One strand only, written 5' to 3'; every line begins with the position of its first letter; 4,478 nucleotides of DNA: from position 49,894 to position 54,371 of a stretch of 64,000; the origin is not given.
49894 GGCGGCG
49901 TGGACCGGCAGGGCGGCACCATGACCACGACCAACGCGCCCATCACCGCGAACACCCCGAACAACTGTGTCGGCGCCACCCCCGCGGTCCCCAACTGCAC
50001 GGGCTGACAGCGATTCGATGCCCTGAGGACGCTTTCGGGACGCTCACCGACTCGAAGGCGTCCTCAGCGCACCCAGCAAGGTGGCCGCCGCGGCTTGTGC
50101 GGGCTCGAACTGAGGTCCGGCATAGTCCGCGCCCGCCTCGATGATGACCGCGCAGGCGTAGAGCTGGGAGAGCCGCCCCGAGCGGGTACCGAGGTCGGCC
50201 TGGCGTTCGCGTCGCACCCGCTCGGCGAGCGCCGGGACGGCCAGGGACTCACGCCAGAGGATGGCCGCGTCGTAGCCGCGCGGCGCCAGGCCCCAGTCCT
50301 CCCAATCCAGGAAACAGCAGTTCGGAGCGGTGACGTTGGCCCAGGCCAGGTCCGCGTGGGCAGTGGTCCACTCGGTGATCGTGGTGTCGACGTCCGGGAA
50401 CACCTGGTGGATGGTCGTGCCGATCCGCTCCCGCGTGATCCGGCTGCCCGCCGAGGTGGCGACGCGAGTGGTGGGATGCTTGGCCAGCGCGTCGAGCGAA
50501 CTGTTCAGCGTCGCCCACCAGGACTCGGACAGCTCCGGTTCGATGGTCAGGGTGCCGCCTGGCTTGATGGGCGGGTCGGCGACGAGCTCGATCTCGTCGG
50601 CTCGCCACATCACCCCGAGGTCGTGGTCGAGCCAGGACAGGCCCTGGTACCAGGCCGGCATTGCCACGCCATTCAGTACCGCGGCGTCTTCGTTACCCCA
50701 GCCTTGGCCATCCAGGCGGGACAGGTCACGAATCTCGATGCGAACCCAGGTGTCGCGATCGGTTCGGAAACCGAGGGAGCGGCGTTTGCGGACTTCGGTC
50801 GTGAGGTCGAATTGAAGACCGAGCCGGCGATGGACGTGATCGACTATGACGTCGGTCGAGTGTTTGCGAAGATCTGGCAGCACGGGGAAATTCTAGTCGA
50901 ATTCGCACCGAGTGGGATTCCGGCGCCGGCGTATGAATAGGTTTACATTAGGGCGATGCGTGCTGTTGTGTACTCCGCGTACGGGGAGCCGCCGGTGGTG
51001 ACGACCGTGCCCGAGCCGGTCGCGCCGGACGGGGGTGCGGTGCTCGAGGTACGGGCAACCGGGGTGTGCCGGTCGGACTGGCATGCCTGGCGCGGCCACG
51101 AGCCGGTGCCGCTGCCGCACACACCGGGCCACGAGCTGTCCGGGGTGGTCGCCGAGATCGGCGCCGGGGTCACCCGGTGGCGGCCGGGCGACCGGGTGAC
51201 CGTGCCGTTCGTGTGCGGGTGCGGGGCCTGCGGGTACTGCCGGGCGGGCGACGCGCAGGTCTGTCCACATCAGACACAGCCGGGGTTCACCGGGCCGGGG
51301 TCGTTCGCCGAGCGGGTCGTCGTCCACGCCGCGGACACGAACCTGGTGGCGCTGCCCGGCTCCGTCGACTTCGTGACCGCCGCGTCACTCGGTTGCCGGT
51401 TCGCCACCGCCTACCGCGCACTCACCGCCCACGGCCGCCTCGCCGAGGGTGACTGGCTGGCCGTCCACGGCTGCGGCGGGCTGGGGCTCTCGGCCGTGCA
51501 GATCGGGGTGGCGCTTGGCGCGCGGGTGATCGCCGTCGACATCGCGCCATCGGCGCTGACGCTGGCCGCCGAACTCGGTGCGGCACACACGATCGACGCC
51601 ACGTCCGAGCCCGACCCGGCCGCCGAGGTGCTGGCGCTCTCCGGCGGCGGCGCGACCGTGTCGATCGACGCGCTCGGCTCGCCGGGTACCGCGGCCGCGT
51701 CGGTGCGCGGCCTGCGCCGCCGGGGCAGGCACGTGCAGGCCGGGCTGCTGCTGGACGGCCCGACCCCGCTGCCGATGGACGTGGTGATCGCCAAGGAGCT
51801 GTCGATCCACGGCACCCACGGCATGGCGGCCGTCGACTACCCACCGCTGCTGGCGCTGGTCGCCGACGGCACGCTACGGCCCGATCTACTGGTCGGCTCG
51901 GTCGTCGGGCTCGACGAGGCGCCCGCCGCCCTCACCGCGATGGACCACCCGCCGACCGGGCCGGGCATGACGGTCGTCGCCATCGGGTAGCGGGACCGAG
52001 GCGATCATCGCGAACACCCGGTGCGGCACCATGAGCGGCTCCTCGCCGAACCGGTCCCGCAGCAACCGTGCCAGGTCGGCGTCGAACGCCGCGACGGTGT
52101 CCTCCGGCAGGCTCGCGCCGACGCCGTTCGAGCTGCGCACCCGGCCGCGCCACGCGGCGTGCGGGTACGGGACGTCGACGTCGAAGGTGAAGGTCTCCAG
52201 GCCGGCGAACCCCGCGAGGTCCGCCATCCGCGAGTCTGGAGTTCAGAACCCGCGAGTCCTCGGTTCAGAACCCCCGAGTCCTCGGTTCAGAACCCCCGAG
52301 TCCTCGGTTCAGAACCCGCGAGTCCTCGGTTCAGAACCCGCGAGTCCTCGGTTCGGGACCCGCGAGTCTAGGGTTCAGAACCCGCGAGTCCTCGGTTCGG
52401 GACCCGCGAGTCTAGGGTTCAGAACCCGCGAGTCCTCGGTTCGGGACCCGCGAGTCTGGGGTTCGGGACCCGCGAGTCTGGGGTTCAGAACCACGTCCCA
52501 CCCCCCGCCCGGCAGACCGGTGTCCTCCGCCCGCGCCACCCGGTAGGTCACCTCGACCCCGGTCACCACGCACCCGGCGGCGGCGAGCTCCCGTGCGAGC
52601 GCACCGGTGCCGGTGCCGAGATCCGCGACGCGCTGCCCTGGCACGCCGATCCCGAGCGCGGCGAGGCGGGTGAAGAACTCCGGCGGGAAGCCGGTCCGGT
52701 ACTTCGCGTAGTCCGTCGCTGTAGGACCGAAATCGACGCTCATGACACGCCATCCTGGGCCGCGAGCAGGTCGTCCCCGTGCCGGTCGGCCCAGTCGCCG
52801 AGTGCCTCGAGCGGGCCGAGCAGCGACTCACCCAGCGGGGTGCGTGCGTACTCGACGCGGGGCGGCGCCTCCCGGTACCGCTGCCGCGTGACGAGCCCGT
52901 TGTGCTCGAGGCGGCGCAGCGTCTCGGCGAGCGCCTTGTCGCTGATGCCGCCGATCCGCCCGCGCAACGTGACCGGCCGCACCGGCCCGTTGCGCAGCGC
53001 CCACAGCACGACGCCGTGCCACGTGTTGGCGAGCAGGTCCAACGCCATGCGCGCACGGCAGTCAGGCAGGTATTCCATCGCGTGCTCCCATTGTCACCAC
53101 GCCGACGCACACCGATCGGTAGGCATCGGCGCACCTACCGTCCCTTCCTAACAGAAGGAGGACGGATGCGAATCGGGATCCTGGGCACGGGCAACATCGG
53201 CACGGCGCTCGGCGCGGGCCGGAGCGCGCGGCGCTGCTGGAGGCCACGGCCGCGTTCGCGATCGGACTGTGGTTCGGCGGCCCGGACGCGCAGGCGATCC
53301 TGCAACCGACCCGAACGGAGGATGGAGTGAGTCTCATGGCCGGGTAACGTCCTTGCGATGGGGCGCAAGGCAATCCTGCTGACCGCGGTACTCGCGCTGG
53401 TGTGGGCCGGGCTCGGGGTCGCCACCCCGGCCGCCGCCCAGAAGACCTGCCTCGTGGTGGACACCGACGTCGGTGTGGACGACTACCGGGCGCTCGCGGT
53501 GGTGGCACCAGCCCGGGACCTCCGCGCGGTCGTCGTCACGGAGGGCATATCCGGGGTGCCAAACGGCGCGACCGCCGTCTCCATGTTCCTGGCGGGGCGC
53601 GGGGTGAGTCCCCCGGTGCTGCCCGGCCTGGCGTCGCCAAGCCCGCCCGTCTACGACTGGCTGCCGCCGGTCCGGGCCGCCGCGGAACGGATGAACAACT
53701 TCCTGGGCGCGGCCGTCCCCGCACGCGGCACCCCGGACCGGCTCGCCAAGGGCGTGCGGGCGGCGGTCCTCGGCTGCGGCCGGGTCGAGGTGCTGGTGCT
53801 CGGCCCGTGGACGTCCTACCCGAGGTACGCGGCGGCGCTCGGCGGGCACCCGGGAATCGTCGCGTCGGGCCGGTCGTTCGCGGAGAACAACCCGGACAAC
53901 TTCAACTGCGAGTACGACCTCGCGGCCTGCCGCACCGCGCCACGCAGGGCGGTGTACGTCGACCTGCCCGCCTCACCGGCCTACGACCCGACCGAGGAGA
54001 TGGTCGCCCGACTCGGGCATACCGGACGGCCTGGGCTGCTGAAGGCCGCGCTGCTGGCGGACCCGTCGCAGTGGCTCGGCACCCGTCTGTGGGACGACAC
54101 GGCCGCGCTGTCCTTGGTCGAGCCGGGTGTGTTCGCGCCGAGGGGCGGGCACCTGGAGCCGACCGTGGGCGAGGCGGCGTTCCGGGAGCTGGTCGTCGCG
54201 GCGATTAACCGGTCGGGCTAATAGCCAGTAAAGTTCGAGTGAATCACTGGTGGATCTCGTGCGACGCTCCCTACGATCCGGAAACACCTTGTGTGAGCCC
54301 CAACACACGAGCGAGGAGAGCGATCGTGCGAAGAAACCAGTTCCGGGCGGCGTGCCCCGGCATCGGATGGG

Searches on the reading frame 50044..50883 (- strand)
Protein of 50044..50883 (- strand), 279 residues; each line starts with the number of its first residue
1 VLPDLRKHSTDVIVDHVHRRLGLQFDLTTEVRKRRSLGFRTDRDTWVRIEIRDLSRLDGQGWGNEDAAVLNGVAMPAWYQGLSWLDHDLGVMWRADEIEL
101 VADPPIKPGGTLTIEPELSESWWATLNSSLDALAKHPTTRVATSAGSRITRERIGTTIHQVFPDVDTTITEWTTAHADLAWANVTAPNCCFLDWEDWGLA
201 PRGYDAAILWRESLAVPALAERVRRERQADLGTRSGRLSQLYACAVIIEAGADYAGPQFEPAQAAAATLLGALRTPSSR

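Call 29: search_protein_families(library=pfam, proteins=[window:50044-50883:-], max_evalue=0.001)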
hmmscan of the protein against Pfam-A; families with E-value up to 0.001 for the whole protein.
window:50044-50883:- (279 aa): 1 family
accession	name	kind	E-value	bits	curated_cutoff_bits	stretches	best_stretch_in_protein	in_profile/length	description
PF01636.29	APH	-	0.0002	21.7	23.2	1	174-229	170-228/239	Phosphotransferase enzyme family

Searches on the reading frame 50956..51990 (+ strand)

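Call 29: search_protein_families(library=pfam, proteins=[window:50956-51990:+], max_evalue=0.001)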
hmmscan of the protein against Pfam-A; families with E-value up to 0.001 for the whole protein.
window:50956-51990:+ (344 aa): 3 families
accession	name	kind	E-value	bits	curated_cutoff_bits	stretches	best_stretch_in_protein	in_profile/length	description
PF08240.17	ADH_N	-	1.3e-27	96.5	23.5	1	26-133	3-102/104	Alcohol dehydrogenase GroES-like domain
PF00107.32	ADH_zinc_N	-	2.1e-26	92.8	31.8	1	175-303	1-128/129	Zinc-binding dehydrogenase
PF13602.12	ADH_zinc_N_2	-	0.00013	23.4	27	1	207-330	1-124/134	Zinc-binding dehydrogenase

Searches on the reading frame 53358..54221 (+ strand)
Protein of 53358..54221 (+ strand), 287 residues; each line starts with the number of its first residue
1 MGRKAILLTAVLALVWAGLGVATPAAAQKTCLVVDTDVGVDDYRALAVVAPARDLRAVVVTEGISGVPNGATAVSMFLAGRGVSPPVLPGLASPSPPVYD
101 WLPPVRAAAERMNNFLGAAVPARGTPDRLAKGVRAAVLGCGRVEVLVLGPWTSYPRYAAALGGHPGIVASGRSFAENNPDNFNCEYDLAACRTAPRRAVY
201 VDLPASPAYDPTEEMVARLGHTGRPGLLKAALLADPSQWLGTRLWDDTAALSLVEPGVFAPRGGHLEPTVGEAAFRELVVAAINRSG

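Call 29: search_protein_families(library=pfam, proteins=[window:53358-54221:+], max_evalue=0.001)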
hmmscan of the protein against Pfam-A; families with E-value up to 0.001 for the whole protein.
window:53358-54221:+ (287 aa): 1 family
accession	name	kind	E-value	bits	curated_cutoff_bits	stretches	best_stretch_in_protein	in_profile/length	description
PF01156.24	IU_nuc_hydro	-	8.5e-06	26.1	34.2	1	33-101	2-66/297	Inosine-uridine preferring nucleoside hydrolase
